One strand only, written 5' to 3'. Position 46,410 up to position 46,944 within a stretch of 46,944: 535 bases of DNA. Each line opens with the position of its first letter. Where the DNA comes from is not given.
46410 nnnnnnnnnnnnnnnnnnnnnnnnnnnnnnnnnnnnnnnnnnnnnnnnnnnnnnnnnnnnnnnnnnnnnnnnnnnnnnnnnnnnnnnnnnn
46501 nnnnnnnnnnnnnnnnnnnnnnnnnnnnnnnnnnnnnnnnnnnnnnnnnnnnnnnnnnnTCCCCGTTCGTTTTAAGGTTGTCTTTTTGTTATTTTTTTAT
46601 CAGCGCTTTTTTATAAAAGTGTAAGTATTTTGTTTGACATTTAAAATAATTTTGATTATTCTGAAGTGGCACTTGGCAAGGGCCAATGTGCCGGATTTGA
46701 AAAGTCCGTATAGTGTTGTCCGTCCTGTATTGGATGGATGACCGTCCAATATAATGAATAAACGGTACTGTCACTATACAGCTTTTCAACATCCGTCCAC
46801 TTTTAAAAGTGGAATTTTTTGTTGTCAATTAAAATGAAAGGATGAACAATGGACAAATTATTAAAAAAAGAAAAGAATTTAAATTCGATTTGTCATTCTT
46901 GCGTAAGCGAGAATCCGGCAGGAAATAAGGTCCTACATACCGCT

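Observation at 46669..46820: B-type leader RNA shows compensatory base changes between its two copies (46669-46820 vs 27763-27913)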

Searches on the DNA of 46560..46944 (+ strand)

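Call 75: search_rna_families(source=window, start=46560, end=46944, threshold=evalue, max_evalue=10)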
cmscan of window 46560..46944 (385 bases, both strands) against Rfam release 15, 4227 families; matches with E-value up to 10: 7.
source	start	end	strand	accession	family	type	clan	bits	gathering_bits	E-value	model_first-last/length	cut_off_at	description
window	46732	46806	+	RF02221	sRNA-Xcc1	Gene; sRNA;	-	26.9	53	0.012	1-87/87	no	sRNA-Xcc1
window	46741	46852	-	RF02730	JA02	Gene; sRNA;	-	18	49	5.8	1-116/116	no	Aggregatibacter sRNA JA02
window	46691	46796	-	RF00027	let-7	Gene; miRNA;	CL00148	16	53.5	1.8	1-84/84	no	let-7 microRNA precursor family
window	46787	46858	+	RF00443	SNORA27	Gene; snRNA; snoRNA; HACA-box;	CL00032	14.6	64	4.4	1-127/127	no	Small nucleolar RNA SNORA27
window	46705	46944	+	RF00503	RNAIII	Gene;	-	11.4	47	2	1-245/504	3'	RNAIII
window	46610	46644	-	RF02350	psRNA6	Gene; sRNA;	-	9.4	60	2.6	1-333/333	no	Nitrosomonas sRNA psRNA6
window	46800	46838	-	RF02350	psRNA6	Gene; sRNA;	-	9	60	3.5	1-333/333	no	Nitrosomonas sRNA psRNA6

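Call 76: search_rna_families(source=window, start=46660, end=46830, threshold=evalue, max_evalue=1, show_alignments=1)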
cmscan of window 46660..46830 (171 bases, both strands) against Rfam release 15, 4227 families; matches with E-value up to 1: 2.
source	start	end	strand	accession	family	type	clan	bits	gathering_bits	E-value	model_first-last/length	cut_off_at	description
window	46732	46806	+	RF02221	sRNA-Xcc1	Gene; sRNA;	-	26.9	53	0.0052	1-87/87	no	sRNA-Xcc1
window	46691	46796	-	RF00027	let-7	Gene; miRNA;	CL00148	16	53.5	0.8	1-84/84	no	let-7 microRNA precursor family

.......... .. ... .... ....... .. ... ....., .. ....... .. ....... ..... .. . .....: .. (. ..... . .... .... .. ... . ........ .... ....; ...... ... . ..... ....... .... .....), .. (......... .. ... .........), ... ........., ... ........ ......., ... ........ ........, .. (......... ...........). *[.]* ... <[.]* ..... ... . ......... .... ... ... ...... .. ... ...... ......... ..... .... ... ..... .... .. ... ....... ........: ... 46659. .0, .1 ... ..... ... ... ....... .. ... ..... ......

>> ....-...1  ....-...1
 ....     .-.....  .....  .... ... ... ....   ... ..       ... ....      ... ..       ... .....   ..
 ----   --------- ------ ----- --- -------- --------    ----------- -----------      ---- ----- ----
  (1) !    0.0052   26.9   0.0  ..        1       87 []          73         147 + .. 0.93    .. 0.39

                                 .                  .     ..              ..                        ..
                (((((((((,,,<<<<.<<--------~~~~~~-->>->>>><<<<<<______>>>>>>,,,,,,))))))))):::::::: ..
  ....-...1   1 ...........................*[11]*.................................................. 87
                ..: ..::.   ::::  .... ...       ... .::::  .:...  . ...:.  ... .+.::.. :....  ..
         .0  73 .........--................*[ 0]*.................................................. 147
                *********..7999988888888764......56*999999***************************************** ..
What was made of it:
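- On sRNA-Xcc1 (RF02221): 26.9 bits in B2 only (calls 75, 76).
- Closest known: sRNA-Xcc1. Same: In B2 the model's outer stem, first hairpin with an AU-rich loop, and second hairpin align to the antiterminator helix, P4 and P5 (call 76).
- B2 gives a sub-threshold hit to RF02221: 26.9 bits against a gathering score of 53 (calls 75, 76).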

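Call 85: search_dna_similar(query=window:46630-46850:+, collection=plasmids, mode=distant, max_rows=5)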
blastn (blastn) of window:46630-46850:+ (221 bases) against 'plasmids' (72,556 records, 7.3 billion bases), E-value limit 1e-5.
No match.

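Call 86: search_dna_similar(query=window:46630-46850:+, collection=phages, mode=distant, max_rows=5)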
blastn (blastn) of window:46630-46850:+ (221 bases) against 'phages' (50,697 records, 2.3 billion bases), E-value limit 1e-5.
No match.
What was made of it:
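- Tried and rejected: Plasmid and phage collections (calls 85, 86).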
